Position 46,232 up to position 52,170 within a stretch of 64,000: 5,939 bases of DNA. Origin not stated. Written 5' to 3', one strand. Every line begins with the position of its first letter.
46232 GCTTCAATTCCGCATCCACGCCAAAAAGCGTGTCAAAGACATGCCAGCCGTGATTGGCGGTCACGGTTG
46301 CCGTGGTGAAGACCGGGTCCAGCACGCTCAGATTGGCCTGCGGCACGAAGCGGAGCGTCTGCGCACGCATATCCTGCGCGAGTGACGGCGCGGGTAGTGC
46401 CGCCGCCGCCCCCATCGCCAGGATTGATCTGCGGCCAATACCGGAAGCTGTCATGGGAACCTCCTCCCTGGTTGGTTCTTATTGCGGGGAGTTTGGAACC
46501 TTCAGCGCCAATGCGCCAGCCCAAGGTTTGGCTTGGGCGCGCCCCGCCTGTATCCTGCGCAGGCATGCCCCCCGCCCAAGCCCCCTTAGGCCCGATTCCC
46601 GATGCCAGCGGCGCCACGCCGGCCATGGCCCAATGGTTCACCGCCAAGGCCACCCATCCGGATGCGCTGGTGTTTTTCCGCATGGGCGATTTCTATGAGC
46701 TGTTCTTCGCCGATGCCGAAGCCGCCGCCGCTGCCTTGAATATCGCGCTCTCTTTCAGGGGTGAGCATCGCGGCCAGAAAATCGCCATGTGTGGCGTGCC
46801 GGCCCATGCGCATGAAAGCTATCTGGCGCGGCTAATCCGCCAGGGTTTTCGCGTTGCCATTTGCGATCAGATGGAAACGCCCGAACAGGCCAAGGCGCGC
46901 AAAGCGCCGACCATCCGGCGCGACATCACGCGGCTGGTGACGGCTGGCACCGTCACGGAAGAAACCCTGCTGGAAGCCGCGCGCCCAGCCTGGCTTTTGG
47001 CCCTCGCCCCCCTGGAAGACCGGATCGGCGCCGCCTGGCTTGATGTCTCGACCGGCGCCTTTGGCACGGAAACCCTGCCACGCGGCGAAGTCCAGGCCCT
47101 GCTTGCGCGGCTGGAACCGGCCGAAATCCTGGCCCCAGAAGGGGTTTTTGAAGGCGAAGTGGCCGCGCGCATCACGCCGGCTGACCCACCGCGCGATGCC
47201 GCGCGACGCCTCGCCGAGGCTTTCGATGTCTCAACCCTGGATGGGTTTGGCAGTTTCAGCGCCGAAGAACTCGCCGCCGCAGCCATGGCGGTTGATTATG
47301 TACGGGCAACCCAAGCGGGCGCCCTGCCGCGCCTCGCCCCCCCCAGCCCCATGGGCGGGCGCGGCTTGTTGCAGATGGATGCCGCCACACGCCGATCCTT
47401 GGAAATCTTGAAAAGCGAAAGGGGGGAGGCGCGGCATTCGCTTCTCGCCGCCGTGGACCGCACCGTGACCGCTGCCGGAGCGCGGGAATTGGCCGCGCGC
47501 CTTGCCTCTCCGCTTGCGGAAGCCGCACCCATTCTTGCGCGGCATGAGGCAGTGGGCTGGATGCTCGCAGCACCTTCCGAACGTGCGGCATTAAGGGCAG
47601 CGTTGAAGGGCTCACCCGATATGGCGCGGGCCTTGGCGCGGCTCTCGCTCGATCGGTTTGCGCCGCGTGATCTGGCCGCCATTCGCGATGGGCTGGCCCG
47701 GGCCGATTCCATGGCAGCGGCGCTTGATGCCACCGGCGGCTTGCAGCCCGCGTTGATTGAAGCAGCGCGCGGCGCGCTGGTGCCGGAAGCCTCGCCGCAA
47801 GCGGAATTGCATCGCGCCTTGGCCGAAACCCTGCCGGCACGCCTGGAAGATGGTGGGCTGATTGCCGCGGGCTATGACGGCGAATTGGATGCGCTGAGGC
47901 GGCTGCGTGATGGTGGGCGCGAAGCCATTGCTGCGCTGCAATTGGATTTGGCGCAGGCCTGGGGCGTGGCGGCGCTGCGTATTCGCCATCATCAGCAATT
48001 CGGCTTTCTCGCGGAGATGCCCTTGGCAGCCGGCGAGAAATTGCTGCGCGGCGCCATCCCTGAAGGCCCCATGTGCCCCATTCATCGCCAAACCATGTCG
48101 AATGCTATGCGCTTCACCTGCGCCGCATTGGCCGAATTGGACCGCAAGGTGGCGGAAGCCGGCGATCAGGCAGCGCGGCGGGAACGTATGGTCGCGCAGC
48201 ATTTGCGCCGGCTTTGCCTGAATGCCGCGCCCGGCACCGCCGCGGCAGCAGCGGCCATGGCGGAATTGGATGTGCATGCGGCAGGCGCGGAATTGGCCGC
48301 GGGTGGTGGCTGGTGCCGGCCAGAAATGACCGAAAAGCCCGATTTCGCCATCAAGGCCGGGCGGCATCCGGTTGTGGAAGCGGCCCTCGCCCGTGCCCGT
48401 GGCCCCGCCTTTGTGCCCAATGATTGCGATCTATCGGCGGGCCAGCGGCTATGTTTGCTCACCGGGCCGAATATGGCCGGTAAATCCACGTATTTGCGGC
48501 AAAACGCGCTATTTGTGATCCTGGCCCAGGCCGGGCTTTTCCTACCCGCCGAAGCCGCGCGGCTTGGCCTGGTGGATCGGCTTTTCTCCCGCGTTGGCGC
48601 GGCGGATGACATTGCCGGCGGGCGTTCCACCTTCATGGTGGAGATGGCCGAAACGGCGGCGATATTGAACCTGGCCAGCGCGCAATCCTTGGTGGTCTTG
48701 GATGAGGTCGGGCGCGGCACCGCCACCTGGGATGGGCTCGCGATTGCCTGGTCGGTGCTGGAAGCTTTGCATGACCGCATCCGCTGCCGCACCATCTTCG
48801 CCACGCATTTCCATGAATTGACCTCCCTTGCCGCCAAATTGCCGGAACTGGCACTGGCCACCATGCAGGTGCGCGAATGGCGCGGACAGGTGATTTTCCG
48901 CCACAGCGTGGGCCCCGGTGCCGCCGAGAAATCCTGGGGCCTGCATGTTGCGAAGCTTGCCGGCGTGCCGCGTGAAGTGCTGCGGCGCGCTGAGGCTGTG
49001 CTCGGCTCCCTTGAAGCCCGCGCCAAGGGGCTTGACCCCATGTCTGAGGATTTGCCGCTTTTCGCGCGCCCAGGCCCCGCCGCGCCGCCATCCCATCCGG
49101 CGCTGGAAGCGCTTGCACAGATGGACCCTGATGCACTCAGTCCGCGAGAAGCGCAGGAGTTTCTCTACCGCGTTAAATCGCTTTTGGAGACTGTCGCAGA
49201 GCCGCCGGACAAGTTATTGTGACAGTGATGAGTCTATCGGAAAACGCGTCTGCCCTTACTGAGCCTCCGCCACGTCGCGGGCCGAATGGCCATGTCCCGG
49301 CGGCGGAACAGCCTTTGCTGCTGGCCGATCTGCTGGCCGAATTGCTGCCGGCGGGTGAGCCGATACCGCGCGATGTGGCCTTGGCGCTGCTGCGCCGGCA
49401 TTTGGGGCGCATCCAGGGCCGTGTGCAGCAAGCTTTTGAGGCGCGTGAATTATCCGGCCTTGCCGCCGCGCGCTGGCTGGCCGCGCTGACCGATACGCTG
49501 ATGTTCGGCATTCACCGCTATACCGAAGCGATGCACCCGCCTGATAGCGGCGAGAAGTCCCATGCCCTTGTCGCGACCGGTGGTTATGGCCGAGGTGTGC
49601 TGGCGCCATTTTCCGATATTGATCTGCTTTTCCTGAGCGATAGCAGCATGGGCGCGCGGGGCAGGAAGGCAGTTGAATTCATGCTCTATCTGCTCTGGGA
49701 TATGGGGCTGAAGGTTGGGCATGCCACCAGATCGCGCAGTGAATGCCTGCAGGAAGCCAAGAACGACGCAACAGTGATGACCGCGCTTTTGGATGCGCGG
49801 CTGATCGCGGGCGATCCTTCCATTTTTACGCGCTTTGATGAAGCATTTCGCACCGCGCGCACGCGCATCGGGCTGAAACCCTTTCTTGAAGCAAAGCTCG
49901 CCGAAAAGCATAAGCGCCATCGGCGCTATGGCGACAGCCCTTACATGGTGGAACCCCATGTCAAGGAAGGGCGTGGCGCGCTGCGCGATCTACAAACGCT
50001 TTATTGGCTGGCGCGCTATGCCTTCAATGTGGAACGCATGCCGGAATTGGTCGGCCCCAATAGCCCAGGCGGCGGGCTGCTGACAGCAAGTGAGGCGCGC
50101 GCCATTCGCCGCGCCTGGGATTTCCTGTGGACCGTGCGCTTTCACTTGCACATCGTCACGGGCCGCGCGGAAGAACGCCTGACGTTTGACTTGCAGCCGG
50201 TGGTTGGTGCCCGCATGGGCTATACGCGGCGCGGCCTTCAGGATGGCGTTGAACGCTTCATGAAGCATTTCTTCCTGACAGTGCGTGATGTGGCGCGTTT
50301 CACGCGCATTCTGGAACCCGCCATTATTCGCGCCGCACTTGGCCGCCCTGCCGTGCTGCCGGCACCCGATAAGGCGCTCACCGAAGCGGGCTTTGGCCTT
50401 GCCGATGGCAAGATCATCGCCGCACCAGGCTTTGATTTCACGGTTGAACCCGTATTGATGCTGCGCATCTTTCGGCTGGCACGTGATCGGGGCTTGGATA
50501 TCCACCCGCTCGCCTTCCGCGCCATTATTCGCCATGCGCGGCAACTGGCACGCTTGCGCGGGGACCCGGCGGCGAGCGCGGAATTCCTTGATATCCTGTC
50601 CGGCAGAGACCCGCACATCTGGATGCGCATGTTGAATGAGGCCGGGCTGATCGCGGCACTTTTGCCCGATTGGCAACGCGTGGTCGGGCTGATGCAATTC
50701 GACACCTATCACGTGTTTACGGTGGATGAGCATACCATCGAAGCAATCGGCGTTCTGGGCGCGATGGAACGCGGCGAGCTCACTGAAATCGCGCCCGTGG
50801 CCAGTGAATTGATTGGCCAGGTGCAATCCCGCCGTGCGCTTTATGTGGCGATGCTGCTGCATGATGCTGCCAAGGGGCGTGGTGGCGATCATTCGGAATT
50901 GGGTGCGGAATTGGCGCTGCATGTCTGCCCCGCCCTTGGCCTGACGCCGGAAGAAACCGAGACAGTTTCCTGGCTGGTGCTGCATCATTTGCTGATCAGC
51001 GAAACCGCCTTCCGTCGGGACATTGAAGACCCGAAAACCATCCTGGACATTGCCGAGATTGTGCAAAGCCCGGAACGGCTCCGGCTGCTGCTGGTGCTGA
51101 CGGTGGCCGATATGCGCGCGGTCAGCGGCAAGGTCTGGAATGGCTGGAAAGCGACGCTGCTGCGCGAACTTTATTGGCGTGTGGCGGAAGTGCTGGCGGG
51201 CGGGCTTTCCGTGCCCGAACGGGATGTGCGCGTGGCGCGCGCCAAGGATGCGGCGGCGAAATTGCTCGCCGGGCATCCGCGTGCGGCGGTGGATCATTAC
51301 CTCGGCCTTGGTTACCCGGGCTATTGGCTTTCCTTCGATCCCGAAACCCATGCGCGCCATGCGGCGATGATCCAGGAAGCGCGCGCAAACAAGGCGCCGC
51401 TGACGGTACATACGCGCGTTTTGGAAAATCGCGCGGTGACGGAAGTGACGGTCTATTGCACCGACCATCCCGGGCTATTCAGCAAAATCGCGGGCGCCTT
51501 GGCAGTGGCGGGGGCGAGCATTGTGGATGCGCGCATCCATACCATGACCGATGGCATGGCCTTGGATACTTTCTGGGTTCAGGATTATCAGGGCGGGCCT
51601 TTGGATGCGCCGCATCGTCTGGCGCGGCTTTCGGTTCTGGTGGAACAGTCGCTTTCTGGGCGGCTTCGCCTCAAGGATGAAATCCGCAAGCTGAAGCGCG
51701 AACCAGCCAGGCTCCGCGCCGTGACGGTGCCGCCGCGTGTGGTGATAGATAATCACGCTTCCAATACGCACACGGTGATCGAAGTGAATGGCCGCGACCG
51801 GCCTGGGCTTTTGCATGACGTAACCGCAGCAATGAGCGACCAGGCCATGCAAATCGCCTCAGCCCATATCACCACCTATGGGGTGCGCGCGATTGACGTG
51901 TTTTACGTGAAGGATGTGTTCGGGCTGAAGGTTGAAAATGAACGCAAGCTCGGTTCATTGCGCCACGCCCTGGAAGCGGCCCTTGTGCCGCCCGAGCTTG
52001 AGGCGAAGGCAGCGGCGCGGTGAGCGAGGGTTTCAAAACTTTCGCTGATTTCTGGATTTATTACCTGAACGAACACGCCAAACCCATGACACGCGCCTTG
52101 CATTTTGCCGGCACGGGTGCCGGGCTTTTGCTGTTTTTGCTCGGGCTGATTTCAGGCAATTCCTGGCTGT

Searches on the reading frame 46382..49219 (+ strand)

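Call 72: search_protein_families(library=pfam, proteins=[window:46382-49219:+], max_evalue=0.0001)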
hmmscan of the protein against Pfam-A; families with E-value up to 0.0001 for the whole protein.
window:46382-49219:+ (946 aa): 5 families
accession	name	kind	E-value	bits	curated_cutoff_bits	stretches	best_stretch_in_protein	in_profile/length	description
PF00488.27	MutS_V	-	2.8e-77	259.4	30.2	1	692-877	2-187/188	MutS domain V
PF01624.25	MutS_I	-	2.6e-37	127.9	20.6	1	79-194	1-112/113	MutS domain I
PF05192.23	MutS_III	-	4.5e-33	115.6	34.1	1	335-634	1-192/194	MutS domain III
PF05188.22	MutS_II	-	4.8e-15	56.6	25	1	206-317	4-131/133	MutS domain II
PF05190.23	MutS_IV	-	6.8e-11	42.7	22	1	497-593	1-89/92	MutS family domain IV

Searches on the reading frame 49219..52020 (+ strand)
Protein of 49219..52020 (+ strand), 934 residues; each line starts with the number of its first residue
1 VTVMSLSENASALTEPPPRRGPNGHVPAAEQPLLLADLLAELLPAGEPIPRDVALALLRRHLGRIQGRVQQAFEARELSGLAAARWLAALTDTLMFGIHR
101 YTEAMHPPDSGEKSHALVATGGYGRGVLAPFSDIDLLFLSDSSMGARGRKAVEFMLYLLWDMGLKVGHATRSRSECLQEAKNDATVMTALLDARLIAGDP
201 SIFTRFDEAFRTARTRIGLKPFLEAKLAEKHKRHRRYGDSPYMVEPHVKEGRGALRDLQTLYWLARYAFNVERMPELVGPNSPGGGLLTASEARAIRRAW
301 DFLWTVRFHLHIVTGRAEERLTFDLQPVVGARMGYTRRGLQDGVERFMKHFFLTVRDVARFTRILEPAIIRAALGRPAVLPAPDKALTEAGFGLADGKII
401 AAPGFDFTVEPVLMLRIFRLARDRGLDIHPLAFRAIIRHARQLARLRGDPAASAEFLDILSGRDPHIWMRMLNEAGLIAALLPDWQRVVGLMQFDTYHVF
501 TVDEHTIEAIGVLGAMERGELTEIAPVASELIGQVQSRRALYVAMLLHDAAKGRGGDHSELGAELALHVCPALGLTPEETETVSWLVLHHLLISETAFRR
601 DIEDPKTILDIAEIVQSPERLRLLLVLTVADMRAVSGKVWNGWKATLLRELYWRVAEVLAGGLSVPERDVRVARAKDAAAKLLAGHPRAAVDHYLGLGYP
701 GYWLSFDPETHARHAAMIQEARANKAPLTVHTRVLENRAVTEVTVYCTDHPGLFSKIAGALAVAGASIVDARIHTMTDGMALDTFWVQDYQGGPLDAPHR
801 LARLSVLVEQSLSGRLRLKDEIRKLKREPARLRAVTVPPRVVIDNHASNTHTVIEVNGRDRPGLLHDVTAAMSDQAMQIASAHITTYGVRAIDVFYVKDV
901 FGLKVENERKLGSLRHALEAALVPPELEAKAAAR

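Call 72: search_protein_families(library=pfam, proteins=[window:49219-52020:+], max_evalue=0.0001)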
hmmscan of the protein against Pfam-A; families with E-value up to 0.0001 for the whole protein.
window:49219-52020:+ (934 aa): 7 families
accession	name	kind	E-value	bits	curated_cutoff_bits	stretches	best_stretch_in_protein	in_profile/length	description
PF08335.16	GlnD_UR_UTase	-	5.7e-41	140.3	21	1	222-365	2-140/141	GlnD PII-uridylyltransferase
PF01842.31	ACT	-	7.3e-14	51.7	27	2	742-784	2-41/66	ACT domain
PF24931.1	ACT_ACR9_3rd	-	9.8e-10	38.8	27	1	841-925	2-87/98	ACR9-like, ACT-like domain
PF01966.28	HD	-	2.5e-08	34.6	22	1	521-612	20-110/116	HD domain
PF13291.12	ACT_4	-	4e-08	34.3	27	0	852-919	7-70/80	ACT domain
PF13740.12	ACT_6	-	9.7e-07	29.1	23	0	743-776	5-38/76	ACT domain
PF01909.29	NTP_transf_2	-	1.4e-05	25.8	21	1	116-182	16-84/93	Nucleotidyltransferase domain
